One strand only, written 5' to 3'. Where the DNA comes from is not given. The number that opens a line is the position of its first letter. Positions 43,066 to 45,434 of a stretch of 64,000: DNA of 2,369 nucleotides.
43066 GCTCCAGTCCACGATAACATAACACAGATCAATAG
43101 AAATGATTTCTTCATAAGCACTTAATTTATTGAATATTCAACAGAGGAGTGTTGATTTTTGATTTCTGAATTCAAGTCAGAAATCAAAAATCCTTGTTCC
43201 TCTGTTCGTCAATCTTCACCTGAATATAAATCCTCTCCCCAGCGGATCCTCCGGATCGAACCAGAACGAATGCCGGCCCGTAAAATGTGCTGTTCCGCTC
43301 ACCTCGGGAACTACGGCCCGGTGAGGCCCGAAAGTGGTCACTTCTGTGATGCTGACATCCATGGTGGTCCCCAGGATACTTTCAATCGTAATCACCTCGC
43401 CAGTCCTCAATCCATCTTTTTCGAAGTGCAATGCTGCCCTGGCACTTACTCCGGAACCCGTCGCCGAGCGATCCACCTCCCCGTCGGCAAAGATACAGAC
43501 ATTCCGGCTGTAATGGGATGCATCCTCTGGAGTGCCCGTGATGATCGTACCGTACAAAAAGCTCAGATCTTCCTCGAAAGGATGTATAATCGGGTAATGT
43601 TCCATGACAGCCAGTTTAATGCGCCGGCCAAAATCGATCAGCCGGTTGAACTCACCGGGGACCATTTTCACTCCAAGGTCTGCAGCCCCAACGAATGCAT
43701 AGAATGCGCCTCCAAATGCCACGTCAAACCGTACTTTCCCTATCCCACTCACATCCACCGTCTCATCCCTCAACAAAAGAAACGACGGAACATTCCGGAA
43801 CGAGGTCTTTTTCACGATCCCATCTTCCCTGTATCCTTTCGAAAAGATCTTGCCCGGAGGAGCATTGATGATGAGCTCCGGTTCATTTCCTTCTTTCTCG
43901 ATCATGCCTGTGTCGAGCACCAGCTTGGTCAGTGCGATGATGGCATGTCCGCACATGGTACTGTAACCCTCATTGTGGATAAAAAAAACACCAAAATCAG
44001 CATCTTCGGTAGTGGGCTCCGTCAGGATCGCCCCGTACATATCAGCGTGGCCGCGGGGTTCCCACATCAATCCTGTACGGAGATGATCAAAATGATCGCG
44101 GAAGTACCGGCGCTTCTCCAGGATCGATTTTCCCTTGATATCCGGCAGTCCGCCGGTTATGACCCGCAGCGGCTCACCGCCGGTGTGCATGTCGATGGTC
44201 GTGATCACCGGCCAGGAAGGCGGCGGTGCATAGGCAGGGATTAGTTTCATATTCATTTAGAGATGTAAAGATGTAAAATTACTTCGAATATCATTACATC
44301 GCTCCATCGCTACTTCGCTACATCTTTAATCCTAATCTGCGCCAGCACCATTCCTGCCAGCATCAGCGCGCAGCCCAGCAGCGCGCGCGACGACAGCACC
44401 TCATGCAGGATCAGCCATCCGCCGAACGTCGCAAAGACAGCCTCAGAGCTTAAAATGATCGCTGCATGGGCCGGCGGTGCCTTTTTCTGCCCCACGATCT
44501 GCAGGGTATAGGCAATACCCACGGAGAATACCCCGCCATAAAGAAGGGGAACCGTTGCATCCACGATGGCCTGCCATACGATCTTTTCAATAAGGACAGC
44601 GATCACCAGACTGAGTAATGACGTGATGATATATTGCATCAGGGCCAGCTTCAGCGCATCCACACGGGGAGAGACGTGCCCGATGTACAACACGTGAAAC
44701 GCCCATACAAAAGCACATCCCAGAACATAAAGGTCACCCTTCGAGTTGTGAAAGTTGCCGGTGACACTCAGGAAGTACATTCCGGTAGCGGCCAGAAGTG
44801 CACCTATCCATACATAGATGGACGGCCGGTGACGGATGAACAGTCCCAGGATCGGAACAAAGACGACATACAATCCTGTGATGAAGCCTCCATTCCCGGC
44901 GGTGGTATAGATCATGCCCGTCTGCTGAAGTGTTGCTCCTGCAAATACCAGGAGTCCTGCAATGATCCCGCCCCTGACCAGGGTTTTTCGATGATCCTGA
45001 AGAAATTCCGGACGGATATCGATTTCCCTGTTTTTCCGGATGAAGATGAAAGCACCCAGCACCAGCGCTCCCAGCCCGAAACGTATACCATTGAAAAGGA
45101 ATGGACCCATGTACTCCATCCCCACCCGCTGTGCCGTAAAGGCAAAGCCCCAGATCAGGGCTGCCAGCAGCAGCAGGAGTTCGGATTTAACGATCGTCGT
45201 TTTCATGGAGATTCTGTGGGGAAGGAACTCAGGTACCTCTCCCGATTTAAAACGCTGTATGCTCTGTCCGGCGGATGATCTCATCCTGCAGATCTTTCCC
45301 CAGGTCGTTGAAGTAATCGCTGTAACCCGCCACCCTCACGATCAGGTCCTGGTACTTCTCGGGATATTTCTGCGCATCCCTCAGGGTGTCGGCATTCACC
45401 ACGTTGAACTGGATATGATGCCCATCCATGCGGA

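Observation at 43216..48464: Glycyl-radical operon pairing an eliminase-type GRE with a Cys/Thr proline-racemase-family enzyme and an EamA transporter: candidate anaerobic hydroxyproline pathway handling more than one Hyp isomer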

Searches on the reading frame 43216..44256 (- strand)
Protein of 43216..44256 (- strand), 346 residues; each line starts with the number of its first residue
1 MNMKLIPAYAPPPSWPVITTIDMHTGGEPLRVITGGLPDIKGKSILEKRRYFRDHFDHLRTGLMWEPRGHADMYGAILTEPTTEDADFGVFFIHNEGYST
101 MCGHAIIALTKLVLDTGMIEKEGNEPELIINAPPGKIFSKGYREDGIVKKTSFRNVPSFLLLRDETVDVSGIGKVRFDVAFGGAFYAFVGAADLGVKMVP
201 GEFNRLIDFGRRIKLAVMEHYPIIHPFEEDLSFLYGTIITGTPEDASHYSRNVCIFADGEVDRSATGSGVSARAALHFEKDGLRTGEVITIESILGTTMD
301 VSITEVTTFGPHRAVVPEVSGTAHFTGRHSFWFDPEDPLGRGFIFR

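Call 3: search_protein_families(library=pfam, proteins=[window:43216-44256:-])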
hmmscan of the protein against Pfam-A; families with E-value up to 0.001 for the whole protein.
window:43216-44256:- (346 aa): 1 family
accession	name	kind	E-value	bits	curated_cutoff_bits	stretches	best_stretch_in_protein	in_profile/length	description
PF05544.16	Pro_racemase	-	1.5e-100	336.9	27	1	21-343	2-324/325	Proline racemase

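Call 4: search_protein_families(library=ncbifam, proteins=[window:43216-44256:-])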
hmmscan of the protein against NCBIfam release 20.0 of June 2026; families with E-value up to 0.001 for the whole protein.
window:43216-44256:- (346 aa): 6 families
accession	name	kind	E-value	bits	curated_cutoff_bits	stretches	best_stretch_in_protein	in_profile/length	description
NF045511.1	TransHydProDhtase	equivalog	3.5e-107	358.4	540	1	18-346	7-335/335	trans-3-hydroxy-L-proline dehydratase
NF010576.0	PRK13969.1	equivalog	7.8e-91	304.5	556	1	18-345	7-334/335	proline racemase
NF010578.0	PRK13971.1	equivalog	9.6e-77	258.3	376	1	19-344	7-331/333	4-hydroxyproline epimerase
NF047722.1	T3LHypDht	equivalog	8.6e-56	189.4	550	1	17-343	6-333/341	trans-3-hydroxy-L-proline dehydratase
NF052296.1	HdxProlEpimProt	equivalog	6.5e-48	163.7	450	1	20-343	3-308/309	4-hydroxyproline epimerase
NF010577.0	PRK13970.1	equivalog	7.6e-37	127.3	442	1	18-343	5-309/311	4-hydroxyproline epimerase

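Call 6: search_solved_structures(query=window:43216-44256:-, show_alignments=3, max_evalue=0.00001)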
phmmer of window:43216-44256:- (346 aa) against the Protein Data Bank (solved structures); distinct sequences matched with E-value up to 0.00001: 17.
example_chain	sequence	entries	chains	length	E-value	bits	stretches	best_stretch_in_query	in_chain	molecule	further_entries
6r76_A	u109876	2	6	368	2.1e-130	437.9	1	6-346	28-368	Proline racemase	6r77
7qpo_A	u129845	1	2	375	2.8e-90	305.9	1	8-345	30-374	Trans-3-hydroxy-L-proline dehydratase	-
7pb3_AAA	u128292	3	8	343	2.2e-74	253.6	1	18-344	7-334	Proline racemase A (AsProR)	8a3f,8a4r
6j7c_A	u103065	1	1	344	5.8e-67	229.2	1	18-346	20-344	Proline racemase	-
1w61_A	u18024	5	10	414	3.6e-59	203.6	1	18-345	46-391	B-CELL MITOGEN | Proline racemase A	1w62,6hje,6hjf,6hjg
1tm0_A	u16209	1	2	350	2.3e-40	141.7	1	16-343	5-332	PROLINE RACEMASE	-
4k8l_A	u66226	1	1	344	2.9e-40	141.4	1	16-343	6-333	Proline racemase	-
4lb0_A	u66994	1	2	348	3.9e-38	134.4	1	18-345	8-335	Uncharacterized protein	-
4juu_A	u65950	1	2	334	6.5e-37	130.4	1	16-344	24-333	Epimerase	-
4k7g_B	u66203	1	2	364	3e-35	124.9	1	17-343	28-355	3-hydroxyproline dehydratse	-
4q2h_A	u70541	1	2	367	1.5e-33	119.3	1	17-344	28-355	Proline racemase protein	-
2azp_A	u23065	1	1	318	2.2e-33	118.7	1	18-342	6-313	hypothetical protein PA1268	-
4jci_A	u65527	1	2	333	3.9e-33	117.9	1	18-342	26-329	Proline racemase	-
4q60_A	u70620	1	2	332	1.8e-32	115.8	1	18-343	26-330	PROLINE RACEMASE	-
4k7x_A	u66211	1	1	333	2.3e-32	115.4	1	18-343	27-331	Proline racemase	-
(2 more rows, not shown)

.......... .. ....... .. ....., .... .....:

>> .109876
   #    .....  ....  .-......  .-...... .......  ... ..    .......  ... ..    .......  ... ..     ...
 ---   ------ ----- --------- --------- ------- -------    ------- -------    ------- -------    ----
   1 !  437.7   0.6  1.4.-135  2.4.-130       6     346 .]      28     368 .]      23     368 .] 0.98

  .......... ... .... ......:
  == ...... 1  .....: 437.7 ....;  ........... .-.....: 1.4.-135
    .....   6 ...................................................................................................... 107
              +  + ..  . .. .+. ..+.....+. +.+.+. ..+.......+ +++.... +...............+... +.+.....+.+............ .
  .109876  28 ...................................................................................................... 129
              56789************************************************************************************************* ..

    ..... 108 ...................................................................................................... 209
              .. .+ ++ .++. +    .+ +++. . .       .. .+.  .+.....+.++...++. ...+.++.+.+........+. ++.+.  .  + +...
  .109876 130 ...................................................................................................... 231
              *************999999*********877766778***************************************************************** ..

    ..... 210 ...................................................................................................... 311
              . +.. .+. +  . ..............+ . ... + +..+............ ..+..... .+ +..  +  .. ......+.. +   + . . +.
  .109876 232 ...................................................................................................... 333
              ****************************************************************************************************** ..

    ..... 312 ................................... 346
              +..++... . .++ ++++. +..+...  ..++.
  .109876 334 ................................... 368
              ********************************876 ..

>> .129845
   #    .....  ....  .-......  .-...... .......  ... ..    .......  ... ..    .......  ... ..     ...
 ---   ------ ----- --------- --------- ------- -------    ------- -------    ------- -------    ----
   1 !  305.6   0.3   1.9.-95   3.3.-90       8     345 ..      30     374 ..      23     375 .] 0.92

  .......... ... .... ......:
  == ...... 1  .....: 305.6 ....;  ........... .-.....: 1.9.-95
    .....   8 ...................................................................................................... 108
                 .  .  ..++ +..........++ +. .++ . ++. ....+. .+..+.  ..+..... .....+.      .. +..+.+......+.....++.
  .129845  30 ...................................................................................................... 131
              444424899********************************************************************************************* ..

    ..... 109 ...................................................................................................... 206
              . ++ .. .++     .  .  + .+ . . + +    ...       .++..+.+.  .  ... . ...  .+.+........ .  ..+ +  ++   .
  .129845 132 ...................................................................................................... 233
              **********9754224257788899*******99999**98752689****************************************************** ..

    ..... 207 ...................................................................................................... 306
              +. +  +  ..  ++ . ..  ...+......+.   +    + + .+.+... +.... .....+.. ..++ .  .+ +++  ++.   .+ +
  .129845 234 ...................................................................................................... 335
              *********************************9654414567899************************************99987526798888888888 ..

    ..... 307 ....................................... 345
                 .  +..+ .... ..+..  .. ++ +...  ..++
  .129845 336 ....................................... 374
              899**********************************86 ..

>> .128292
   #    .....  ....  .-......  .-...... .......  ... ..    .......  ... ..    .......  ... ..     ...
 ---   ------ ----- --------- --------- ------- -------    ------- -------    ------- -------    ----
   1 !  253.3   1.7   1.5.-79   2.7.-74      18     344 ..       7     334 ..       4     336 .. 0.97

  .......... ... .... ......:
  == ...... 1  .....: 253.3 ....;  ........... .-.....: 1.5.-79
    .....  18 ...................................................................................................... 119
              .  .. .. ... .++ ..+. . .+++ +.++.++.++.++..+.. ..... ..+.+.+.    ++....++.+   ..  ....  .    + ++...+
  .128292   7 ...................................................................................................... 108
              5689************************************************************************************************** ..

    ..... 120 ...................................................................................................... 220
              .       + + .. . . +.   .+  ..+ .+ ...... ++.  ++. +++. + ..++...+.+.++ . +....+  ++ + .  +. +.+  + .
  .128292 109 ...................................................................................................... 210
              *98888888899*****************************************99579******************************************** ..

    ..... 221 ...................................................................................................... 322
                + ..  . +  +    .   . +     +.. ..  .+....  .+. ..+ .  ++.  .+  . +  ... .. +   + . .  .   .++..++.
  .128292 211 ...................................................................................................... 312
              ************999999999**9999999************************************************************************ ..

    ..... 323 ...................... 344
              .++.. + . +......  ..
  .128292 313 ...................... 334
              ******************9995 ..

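Call 26: find_related_loci(query=window:43216-44256:-, collection=metagenome_contigs, flank=8000)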
Query window:43216-44256:- (346 aa) in metagenome_contigs; peptide patterns used: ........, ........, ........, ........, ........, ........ (x = any residue, [..] = any of these).
600 stretches matched a pattern (row limit reached: there are more); 550 encode a relative of the query (tblastn E <= 1e-3); the best 80 are kept; 80 distinct loci.
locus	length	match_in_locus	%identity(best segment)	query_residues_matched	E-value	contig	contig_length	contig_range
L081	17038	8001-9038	97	1-346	0e+0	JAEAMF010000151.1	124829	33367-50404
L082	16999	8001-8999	91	14-346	0e+0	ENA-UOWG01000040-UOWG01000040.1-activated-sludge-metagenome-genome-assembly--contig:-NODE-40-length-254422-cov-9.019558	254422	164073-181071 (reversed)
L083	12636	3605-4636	85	3-346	0e+0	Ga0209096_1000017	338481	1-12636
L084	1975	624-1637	72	9-346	2e-180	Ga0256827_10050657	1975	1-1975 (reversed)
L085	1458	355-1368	72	9-346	0e+0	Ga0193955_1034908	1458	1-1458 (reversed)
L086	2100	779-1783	71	12-346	3e-176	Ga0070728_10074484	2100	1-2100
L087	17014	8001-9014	72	9-346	1e-162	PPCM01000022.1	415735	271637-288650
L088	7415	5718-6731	67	9-346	2e-158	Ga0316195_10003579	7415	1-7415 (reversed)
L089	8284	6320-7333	67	9-346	1e-156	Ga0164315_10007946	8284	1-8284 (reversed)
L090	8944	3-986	70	19-346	2e-156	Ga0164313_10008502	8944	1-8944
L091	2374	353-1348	70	15-346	6e-167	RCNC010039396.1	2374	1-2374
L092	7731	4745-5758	66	9-346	2e-155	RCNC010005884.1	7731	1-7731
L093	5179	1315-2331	66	2-346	4e-157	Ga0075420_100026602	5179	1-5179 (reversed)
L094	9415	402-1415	66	9-346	1e-154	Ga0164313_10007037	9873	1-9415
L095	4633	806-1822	66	2-346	8e-157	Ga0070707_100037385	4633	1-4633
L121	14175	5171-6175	64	12-346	3e-150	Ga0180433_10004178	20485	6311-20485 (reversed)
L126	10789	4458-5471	65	3-346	6e-149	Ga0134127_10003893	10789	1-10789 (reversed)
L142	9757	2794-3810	63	9-346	1e-147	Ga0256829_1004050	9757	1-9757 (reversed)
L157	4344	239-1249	64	4-346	2e-149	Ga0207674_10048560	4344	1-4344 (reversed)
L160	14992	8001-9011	64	3-345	9e-146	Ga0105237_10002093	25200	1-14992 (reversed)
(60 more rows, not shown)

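Call 29: search_protein_families(library=pfam, proteins=[L142:1817-2776:+, L157:1552-2139:+, L160:10542-11393:+, L126:5483-6037:-])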
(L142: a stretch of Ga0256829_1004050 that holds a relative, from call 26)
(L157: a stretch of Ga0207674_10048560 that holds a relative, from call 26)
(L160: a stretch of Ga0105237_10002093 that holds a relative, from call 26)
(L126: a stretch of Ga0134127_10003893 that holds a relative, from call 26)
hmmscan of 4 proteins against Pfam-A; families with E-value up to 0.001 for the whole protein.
L142:1817-2776:+ (319 aa): 1 family
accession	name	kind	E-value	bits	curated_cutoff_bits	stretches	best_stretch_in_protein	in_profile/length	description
PF02423.21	OCD_Mu_crystall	-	8.1e-51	173.3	24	1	18-311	20-313/314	Ornithine cyclodeaminase/mu-crystallin family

L157:1552-2139:+ (195 aa): 2 families
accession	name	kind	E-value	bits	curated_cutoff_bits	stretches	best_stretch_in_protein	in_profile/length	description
PF07238.19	PilZ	-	0.00013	22.7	22.5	1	64-183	1-101/102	PilZ domain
PF08271.17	Zn_Ribbon_TF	-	0.00057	19.8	29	0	4-42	1-29/43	TFIIB zinc-binding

L160:10542-11393:+ (283 aa): 2 families
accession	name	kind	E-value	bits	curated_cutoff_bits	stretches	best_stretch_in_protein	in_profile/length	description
PF05096.18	Glu_cyclase_2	-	1e-98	330.2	22.3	1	47-281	15-249/249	Glutamine cyclotransferase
PF21959.2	DUF6923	-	3e-05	24.4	27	0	163-235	97-167/234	Repeat of unknown function (DUF6923)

L126:5483-6037:- (184 aa): 0 families

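Call 45: find_encoding_contigs(protein=window:43216-44256:-, flank=3000, max_places=4)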
Protein window:43216-44256:- (346 aa): 5 contigs read that carry it; 4 places shown.
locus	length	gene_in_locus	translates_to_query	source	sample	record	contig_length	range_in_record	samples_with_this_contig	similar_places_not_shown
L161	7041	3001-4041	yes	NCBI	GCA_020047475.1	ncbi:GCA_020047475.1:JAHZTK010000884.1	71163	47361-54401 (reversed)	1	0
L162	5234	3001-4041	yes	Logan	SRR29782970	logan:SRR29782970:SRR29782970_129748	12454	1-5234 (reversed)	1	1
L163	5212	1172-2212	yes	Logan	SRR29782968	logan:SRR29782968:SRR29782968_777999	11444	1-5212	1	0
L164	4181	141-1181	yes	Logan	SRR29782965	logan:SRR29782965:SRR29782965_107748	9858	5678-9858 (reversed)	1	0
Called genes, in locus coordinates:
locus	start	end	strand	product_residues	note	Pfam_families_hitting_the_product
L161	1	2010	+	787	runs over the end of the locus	PF02901:PFL-like, PF01228:Gly_radical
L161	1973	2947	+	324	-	PF00892:EamA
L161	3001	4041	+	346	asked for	PF05544:Pro_racemase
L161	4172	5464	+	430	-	PF05576:Peptidase_S37, PF05577:Peptidase_S28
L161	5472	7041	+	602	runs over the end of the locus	PF00009:GTP_EFTU, PF01926:MMR_HSR1 (weak), PF22042:EF-G_D2, PF03144:GTP_EFTU_D2, PF00679:EFG_C, PF21018:BipA_C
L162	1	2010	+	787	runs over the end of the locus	PF02901:PFL-like, PF01228:Gly_radical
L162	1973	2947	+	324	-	PF00892:EamA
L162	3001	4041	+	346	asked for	PF05544:Pro_racemase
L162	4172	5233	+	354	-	?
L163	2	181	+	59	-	?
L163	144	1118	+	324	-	PF00892:EamA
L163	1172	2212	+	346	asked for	PF05544:Pro_racemase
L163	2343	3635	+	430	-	PF05576:Peptidase_S37, PF05577:Peptidase_S28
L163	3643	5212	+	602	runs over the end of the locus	PF00009:GTP_EFTU, PF01926:MMR_HSR1 (weak), PF22042:EF-G_D2, PF03144:GTP_EFTU_D2, PF00679:EFG_C, PF21018:BipA_C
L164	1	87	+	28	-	?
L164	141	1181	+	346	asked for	PF05544:Pro_racemase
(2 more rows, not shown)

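Call 49: search_protein_families(library=pfam, proteins=[L121:653-1672:+, L121:6461-8113:+, L121:8220-10088:+, L121:10093-11004:+, L121:11106-12158:+, L089:7380-7922:+], max_evalue=0.00001)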
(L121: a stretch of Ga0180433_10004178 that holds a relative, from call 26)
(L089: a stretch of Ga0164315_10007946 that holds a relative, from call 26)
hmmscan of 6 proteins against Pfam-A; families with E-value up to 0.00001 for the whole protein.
L121:653-1672:+ (339 aa): 1 family
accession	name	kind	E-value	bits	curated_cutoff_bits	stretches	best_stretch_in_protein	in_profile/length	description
PF03706.18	LPG_synthase_TM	-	2.6e-34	119.5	33.4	1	15-316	5-302/302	Lysylphosphatidylglycerol synthase TM region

L121:6461-8113:+ (550 aa): 1 family
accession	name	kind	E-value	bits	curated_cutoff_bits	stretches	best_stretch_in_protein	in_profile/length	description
PF03577.20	Peptidase_C69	-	6.1e-46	157.6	23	1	29-484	2-397/402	Peptidase family C69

L121:8220-10088:+ (622 aa): 1 family
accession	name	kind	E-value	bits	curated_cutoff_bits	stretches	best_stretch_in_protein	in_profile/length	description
PF00474.23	SSF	-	2.6e-33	116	22.8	1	36-452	1-405/406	Sodium:solute symporter family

L121:10093-11004:+ (303 aa): 2 families
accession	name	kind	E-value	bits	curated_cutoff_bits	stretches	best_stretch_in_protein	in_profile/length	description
PF12804.13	NTP_transf_3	-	2.9e-06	28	27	1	7-122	2-95/160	MobA-like NTP transferase domain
PF00483.29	NTP_transferase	-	8.2e-06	26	21.2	0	29-142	30-130/245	Nucleotidyl transferase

L121:11106-12158:+ (350 aa): 1 family
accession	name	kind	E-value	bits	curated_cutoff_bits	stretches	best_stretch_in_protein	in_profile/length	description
PF01263.26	Aldose_epim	-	2.1e-83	280.6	27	1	18-347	1-299/299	Aldose 1-epimerase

L089:7380-7922:+ (180 aa): 0 families

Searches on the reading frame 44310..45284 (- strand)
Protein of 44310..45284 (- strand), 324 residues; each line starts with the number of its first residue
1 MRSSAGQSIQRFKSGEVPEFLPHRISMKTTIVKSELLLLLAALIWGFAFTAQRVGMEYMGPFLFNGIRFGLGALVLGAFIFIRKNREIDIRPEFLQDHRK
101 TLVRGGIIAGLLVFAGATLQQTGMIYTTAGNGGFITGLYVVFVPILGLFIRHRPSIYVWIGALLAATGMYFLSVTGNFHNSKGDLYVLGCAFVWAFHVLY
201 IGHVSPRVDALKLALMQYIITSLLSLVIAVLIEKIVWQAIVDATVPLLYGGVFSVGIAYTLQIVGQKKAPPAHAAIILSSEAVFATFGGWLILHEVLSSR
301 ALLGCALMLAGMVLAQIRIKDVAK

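Call 3: search_protein_families(library=pfam, proteins=[window:44310-45284:-])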
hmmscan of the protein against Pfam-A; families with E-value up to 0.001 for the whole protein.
window:44310-45284:- (324 aa): 1 family
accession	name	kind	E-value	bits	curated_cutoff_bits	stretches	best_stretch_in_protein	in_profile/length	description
PF00892.27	EamA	-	3.2e-39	134.7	28.2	2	34-173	3-134/135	EamA-like transporter family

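Call 4: search_protein_families(library=ncbifam, proteins=[window:44310-45284:-])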
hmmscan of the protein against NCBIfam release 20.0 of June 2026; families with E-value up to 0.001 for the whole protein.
window:44310-45284:- (324 aa): 4 families
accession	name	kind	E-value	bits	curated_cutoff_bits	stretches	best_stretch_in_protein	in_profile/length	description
TIGR00950.1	2A78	equivalog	1.6e-11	44.1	230.2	1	45-312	1-263/264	carboxylate/amino acid/amine transporter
NF008432.0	PRK11272.1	equivalog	1.2e-07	31.2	270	1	38-316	15-286/294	drug/metabolite exporter YedA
NF050091.1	ArAmAcExpYddG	equivalog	0.00031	20.4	300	1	39-316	11-283/285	aromatic amino acid exporter YddG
NF011625.2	PRK15051.1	equivalog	0.00093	19.4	92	1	253-314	45-106/111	4-amino-4-deoxy-L-arabinose-phosphoundecaprenol flippase subunit ArnE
